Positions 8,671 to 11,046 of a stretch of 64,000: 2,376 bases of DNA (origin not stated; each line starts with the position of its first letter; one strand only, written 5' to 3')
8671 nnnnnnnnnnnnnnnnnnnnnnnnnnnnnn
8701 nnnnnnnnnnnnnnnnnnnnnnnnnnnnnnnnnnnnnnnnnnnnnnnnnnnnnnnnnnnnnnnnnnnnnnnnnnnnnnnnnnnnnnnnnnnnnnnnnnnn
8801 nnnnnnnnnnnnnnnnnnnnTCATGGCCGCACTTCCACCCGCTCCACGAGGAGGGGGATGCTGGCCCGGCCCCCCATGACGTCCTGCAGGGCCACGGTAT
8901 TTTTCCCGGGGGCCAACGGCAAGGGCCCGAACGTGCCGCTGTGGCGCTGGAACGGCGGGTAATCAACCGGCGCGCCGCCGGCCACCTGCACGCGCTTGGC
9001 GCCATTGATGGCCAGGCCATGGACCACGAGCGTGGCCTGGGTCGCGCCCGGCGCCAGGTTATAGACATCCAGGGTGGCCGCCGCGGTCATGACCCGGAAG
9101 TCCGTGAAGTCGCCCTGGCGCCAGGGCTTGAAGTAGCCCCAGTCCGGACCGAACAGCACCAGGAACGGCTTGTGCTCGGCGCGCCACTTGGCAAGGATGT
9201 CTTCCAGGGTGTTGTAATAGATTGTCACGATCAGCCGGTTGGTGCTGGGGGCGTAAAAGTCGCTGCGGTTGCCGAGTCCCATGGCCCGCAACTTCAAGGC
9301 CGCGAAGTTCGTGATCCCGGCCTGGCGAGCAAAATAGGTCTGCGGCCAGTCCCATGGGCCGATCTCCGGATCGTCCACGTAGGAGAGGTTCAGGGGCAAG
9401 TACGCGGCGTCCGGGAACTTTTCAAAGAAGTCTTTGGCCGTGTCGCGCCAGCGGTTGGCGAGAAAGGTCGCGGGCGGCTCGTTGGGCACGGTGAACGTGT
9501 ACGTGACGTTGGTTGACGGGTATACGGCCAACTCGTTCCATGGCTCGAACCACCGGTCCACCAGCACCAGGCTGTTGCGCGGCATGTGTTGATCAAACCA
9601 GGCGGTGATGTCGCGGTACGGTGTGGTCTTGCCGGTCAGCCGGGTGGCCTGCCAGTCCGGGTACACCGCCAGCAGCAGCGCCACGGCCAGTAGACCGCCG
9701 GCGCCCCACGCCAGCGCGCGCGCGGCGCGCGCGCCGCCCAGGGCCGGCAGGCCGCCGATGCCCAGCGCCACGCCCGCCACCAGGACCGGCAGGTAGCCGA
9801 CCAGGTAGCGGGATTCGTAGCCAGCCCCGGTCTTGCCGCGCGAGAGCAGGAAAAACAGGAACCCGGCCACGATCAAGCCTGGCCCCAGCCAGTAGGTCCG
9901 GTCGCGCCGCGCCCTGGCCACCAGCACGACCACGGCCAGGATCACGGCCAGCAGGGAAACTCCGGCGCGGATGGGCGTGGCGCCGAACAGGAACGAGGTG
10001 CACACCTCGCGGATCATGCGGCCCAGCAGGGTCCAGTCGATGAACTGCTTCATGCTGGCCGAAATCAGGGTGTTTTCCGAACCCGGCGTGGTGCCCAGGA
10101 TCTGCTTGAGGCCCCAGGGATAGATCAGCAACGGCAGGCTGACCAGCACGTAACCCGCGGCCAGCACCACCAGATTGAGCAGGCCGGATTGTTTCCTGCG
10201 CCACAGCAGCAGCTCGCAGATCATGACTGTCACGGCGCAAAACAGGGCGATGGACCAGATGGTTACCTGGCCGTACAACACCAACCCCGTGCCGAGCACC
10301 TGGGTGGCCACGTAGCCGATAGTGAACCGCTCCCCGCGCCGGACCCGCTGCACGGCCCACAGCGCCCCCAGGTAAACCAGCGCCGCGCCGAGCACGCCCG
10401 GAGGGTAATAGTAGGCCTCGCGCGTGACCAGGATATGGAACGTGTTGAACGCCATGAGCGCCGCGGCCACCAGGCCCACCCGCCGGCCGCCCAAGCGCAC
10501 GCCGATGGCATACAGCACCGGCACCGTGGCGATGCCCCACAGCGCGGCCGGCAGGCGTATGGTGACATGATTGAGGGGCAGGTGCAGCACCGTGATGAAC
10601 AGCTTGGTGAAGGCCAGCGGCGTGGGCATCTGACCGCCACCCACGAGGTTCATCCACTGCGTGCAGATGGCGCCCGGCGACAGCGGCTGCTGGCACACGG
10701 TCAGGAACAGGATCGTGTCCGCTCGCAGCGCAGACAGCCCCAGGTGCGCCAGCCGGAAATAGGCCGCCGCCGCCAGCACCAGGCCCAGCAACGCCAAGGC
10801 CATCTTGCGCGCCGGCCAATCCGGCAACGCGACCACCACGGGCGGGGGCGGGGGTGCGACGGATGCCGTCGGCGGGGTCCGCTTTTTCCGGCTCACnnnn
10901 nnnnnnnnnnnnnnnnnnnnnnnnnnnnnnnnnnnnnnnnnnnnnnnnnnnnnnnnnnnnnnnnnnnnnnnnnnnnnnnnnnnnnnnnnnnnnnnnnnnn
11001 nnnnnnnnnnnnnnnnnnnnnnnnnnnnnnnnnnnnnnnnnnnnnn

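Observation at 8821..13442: Clustered and dispersed protein/lipid glycosylation toolkit: PMT/ArnT-type membrane GTs, rmlC, methyltransferase, GT4, plus an ArnC-like GT2 elsewhere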

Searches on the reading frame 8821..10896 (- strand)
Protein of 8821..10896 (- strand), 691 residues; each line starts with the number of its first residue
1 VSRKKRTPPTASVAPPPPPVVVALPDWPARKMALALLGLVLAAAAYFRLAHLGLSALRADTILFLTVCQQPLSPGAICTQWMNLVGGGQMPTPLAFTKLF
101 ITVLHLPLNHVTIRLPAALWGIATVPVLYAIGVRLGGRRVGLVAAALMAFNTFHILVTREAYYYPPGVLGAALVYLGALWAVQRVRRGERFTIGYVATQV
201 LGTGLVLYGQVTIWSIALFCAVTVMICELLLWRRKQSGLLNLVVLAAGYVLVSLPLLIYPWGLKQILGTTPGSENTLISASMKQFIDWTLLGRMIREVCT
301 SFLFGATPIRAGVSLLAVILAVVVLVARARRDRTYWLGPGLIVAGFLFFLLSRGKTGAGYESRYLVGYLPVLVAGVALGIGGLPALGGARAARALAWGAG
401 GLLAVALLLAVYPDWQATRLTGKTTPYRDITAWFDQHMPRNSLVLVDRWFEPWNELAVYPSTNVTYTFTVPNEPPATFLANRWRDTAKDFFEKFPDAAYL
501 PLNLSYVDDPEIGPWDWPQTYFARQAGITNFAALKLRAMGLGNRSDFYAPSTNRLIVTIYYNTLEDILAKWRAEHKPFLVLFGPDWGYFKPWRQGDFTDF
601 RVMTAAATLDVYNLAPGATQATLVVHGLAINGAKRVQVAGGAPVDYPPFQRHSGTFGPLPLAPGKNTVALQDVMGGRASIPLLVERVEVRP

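Call 6: search_protein_families(library=pfam, proteins=[window:8821-10896:-], max_evalue=0.01)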
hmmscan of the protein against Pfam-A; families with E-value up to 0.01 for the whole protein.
window:8821-10896:- (691 aa): 1 family
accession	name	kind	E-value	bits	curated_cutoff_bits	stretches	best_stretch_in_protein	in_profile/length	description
PF13231.12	PMT_2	-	0.0029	18.3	26.1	1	96-252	9-154/160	Dolichyl-phosphate-mannose-protein mannosyltransferase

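Call 7: search_protein_families(library=ncbifam, proteins=[window:8821-10896:-], max_evalue=0.01)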
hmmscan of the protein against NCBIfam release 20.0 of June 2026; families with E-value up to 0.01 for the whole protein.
window:8821-10896:- (691 aa): 1 family
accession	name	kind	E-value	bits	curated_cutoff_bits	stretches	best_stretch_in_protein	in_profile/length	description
TIGR04154.1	archaeo_STT3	subfamily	0.00073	18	450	1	114-156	99-141/831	oligosaccharyl transferase, archaeosortase A system-associated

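Call 9: find_homologous_proteins(query=window:8821-10896:-)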
Query window:8821-10896:- (691 aa): 42 proteins with E <= 0.001 among 8000 candidates.
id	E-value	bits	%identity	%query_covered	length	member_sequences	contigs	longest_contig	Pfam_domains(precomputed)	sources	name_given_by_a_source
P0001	0.0e+0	1563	100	100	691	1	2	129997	-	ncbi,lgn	-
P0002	1.2e-162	561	42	96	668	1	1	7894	PF13231.13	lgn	-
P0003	5.1e-161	556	44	97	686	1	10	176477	-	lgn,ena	-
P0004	3.6e-158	546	43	100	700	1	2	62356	-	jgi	jgi:hypothetical protein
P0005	6.0e-155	536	42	92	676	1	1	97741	-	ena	-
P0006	2.7e-154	533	43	96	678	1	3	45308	-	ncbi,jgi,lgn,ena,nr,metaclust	ncbi:MAG TPA: hypothetical protein DCZ95_09595 [Verrucomicrobia bacterium]|nr:MAG: hypothetical prot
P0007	1.6e-149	518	42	96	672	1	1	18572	-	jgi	jgi:hypothetical protein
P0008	8.3e-147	509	40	96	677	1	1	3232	-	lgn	-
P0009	4.2e-145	503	41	95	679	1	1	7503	-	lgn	-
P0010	4.5e-145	503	40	99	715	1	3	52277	-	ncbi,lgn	-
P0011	3.8e-143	497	40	96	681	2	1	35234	PF02366.25,PF13231.13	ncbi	-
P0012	1.5e-142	495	42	93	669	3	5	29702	-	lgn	-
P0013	2.4e-141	491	42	96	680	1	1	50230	-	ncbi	-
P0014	1.4e-139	485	42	96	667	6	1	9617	-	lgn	-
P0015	3.7e-138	480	41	93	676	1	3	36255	-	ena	-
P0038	1.6e-105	372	37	94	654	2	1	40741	-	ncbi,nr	ncbi:MAG TPA: hypothetical protein PKA51_03235 [Kiritimatiellia bacterium]|nr:hypothetical protein [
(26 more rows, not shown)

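Call 10: find_encoding_contigs(protein=P0003, flank=8000, max_places=2)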
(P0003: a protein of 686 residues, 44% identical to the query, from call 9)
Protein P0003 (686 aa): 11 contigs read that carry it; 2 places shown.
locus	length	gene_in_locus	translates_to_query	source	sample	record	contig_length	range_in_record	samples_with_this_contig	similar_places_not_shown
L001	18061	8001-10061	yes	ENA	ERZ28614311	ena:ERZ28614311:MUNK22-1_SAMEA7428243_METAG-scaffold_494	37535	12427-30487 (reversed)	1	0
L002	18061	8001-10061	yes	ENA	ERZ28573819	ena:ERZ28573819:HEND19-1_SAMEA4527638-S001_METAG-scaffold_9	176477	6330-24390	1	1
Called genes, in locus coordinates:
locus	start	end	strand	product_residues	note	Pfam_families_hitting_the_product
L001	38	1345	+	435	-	PF03721:UDPG_MGDP_dh_N, PF00984:UDPG_MGDP_dh, PF03720:UDPG_MGDP_dh_C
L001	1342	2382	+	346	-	PF01408:GFO_IDH_MocA, PF08635:ox_reductase_C (weak), PF22725:GFO_IDH_MocA_C3, PF02894:GFO_IDH_MocA_C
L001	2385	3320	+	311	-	PF01073:3Beta_HSD, PF01370:Epimerase, PF02719:Polysacc_synt_2 (faint), PF04321:RmlD_sub_bind, PF13460:NAD_binding_10 (weak), PF16363:GDP_Man_Dehyd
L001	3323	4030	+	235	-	PF00483:NTP_transferase, PF12804:NTP_transf_3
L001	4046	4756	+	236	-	PF00702:Hydrolase, PF13419:HAD_2 (weak), PF13242:Hydrolase_like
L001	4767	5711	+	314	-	PF00535:Glycos_transf_2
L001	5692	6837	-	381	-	PF13439:Glyco_transf_4, PF13579:Glyco_trans_4_4, PF00534:Glycos_transf_1, PF13692:Glyco_trans_1_4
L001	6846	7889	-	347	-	PF01408:GFO_IDH_MocA, PF22725:GFO_IDH_MocA_C3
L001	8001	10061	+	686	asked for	-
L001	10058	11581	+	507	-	-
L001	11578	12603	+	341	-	PF04055:Radical_SAM, PF13186:SPASM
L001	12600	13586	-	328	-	PF00535:Glycos_transf_2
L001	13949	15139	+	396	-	PF01041:DegT_DnrJ_EryC1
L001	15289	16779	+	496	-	PF02310:B12-binding, PF04055:Radical_SAM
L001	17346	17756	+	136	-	PF00676:E1_dh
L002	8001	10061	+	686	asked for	-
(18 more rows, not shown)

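Call 11: find_encoding_contigs(protein=P0038, flank=8000, max_places=2)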
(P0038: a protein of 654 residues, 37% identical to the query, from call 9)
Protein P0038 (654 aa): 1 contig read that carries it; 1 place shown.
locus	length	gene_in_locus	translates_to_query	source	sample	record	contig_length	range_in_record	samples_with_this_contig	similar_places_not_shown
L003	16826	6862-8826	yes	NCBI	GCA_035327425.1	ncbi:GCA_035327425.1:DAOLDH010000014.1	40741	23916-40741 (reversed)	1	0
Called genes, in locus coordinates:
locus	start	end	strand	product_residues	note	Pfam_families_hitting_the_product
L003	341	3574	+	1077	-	PF23237:HYR_4C (faint), PF02210:Laminin_G_2 (faint), PF13385:Laminin_G_3, PF02973:Sialidase (faint), PF13385:Laminin_G_3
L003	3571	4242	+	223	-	-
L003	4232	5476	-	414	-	PF08421:Methyltransf_13 (weak), PF13489:Methyltransf_23, PF08242:Methyltransf_12 (weak), PF13649:Methyltransf_25 (weak), PF08484:Methyltransf_14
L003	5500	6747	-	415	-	PF13439:Glyco_transf_4 (faint), PF00534:Glycos_transf_1, PF13692:Glyco_trans_1_4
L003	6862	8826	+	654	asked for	-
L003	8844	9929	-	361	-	PF02073:Peptidase_M29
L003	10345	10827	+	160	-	PF02381:MraZ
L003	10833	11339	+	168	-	-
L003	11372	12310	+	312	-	PF01795:Methyltransf_5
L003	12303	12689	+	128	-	-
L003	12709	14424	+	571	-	PF03717:PBP_dimer, PF00905:Transpeptidase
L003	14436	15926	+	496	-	PF01225:Mur_ligase, PF08245:Mur_ligase_M, PF02875:Mur_ligase_C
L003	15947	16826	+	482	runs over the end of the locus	PF01225:Mur_ligase, PF08245:Mur_ligase_M, PF02875:Mur_ligase_C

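Call 12: find_encoding_contigs(protein=P0001, flank=10000, max_places=2)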
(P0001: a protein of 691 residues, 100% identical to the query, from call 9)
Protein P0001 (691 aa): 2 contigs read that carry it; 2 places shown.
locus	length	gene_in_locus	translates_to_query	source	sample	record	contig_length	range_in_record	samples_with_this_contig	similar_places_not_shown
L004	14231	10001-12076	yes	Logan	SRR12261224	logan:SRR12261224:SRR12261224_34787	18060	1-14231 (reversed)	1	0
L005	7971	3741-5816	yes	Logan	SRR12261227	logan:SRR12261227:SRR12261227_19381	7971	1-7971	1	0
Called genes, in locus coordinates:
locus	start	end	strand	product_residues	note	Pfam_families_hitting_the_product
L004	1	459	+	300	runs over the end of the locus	-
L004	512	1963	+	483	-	PF00083:Sugar_tr, PF06609:TRI12 (weak), PF07690:MFS_1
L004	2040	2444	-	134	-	PF01850:PIN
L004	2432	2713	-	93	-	-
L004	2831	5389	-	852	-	-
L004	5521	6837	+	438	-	PF02881:SRP54_N, PF00448:SRP54, PF01656:CbiA (weak), PF02978:SRP_SPB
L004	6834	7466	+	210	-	PF02525:Flavodoxin_2, PF03358:FMN_red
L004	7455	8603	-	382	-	PF13439:Glyco_transf_4, PF13579:Glyco_trans_4_4, PF00534:Glycos_transf_1, PF13692:Glyco_trans_1_4, PF13524:Glyco_trans_1_2 (weak), PF20706:GT4-conflict (weak)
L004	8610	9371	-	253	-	PF13489:Methyltransf_23, PF05175:MTS (weak), PF07021:MetW, PF08241:Methyltransf_11, PF08242:Methyltransf_12, PF13649:Methyltransf_25, PF13847:Methyltransf_31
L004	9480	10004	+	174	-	PF00908:dTDP_sugar_isom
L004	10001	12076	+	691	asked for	-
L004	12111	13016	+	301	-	PF01545:Cation_efflux, PF16916:ZT_dimer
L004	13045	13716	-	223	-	PF02698:DUF218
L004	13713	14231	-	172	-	?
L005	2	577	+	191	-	?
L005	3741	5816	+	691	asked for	-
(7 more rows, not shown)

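Call 16: find_related_loci(query=A1, collection=genome_contigs, flank=10000)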
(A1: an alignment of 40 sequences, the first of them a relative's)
Query A1 (691 aa) in genome_contigs; peptide patterns used: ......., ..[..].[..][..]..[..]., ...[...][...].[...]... (x = any residue, [..] = any of these).
152 stretches matched a pattern; 73 encode a relative of the query (tblastn E <= 1e-3); 73 distinct loci.
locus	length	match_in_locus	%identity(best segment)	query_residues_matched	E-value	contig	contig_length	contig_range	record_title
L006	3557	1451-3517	43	1-691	9e-175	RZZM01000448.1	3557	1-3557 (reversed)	MAG: Spartobacteria bacterium isolate INTA.AUR.068 contig-100_15094, whole genome shotgun sequence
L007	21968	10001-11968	41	37-691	6e-150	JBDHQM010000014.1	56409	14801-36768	MAG: Kiritimatiellia bacterium isolate AS-MESO-3CA.351 NODE_2206_length_56409_cov_5.149080, whole genome shotgun sequenc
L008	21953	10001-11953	42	41-691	5e-150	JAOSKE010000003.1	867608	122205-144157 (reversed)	MAG: Kiritimatiellae bacterium isolate FR_21 FR-Kiritimatiellae-1_s3, whole genome shotgun sequence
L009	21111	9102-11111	42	32-691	9e-148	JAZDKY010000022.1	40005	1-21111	MAG: bacterium isolate MEGAHIT-group-0.556 k141_19252509, whole genome shotgun sequence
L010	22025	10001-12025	42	28-690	1e-146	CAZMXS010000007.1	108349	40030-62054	MAG TPA_asm: uncultured Verrucomicrobiota bacterium isolate SRP167436_co1_345 genome assembly, contig: NODE_145_length_1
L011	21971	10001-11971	43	30-689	2e-141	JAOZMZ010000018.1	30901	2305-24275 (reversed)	MAG: Kiritimatiellia bacterium isolate GMC4_bin_25 GMC4_986_length_30901_cov_9.058322, whole genome shotgun sequence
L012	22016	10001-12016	40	30-691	2e-135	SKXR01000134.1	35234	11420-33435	MAG: Kiritimatiellae bacterium isolate CSSed162cmB_250 CSSed16-2cmB-1494, whole genome shotgun sequence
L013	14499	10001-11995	42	26-689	3e-135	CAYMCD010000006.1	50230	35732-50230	MAG TPA_asm: uncultured Verrucomicrobiota bacterium isolate binchicken_co16_330 genome assembly, contig: NODE_1141_lengt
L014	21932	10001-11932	41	46-689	9e-132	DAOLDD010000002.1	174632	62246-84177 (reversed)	MAG TPA_asm: Kiritimatiellia bacterium isolate AMR_MDS_0145 NODE_13_length_174632_cov_25.792561, whole genome shotgun se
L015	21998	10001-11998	39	20-688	2e-131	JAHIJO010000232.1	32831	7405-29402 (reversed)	MAG: Verrucomicrobia bacterium isolate KR13_Ju.mb.40 KR13_Ju.mb.40_k141_310069, whole genome shotgun sequence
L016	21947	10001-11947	39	37-690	4e-131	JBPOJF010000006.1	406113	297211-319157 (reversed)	MAG: Lentisphaerota bacterium isolate MAG_8164 c_000000609658, whole genome shotgun sequence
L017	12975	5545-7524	39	31-689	3e-130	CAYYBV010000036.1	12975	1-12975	MAG TPA_asm: uncultured Verrucomicrobiota bacterium isolate SRP263991_co4_99 genome assembly, contig: NODE_7346_length_1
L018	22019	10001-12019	38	18-691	6e-129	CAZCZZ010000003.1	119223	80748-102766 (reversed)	MAG TPA_asm: uncultured Verrucomicrobiota bacterium isolate SRP173033_co1_366 genome assembly, contig: NODE_198_length_1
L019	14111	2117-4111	38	31-691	2e-128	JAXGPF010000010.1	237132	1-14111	MAG: Kiritimatiellia bacterium isolate AnMBR.bin297 bin297_10, whole genome shotgun sequence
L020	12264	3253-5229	40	27-689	6e-128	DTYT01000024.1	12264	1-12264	MAG TPA_asm: Kiritimatiellae bacterium isolate UWMA-0228 k99_1236359, whole genome shotgun sequence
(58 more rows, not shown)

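Call 31: predict_structure(alignment_id=A1)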
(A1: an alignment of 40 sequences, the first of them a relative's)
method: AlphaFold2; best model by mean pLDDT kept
length: 691 residues; sequences in the alignment: 40
mean_pLDDT: 91.7   pTM: 0.90
mean pLDDT of the five models: 91.7, 90.3, 90.2, 90.0, 89.4
residues with pLDDT >= 90: 557; 70-90: 85; 50-70: 45; < 50: 4
segments of 3 or more residues with pLDDT < 50: 1-3
pLDDT, mean of each block of 10 residues (from residue 1): 54 61 67 97 98 93 94 96 87 96 97 98 98 96 98 97 94 98 92 96 96 95 97 87 96 94 84 54 64 90 96 97 96 95 92 80 94 98 92 95 98 98 94 97 93 90 96 92 97 97 84 93 97 96 89 84 98 96 96 94 96 96 96 93 95 96 97 84 96 89
secondary structure, 60 per line:
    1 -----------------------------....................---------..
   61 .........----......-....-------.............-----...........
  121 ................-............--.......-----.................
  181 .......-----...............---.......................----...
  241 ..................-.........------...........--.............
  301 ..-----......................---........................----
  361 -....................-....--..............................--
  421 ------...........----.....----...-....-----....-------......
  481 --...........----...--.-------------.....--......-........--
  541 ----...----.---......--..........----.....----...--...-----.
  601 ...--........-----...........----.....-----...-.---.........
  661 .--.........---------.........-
elements in order: H30-49 H59-69 H74-79 H81-84 H92-104 H110-136 H138-149 H152-158 H164-187 H193-207 H211-233 H238-258 H260-268 H275-285 H288-302 H308-329 H333-356 H362-381 H383-386 H389-418 H427-437 E442-446 H455-458 E464-467 H475-480 H483-493 E498-500 H517-521 E524-529 H531-538 E556-561 H564-573 E578-582 E587-589 E600-603 E606-613 E619-629 E634-638 E644-646 E652-661 E664-672 E682-690
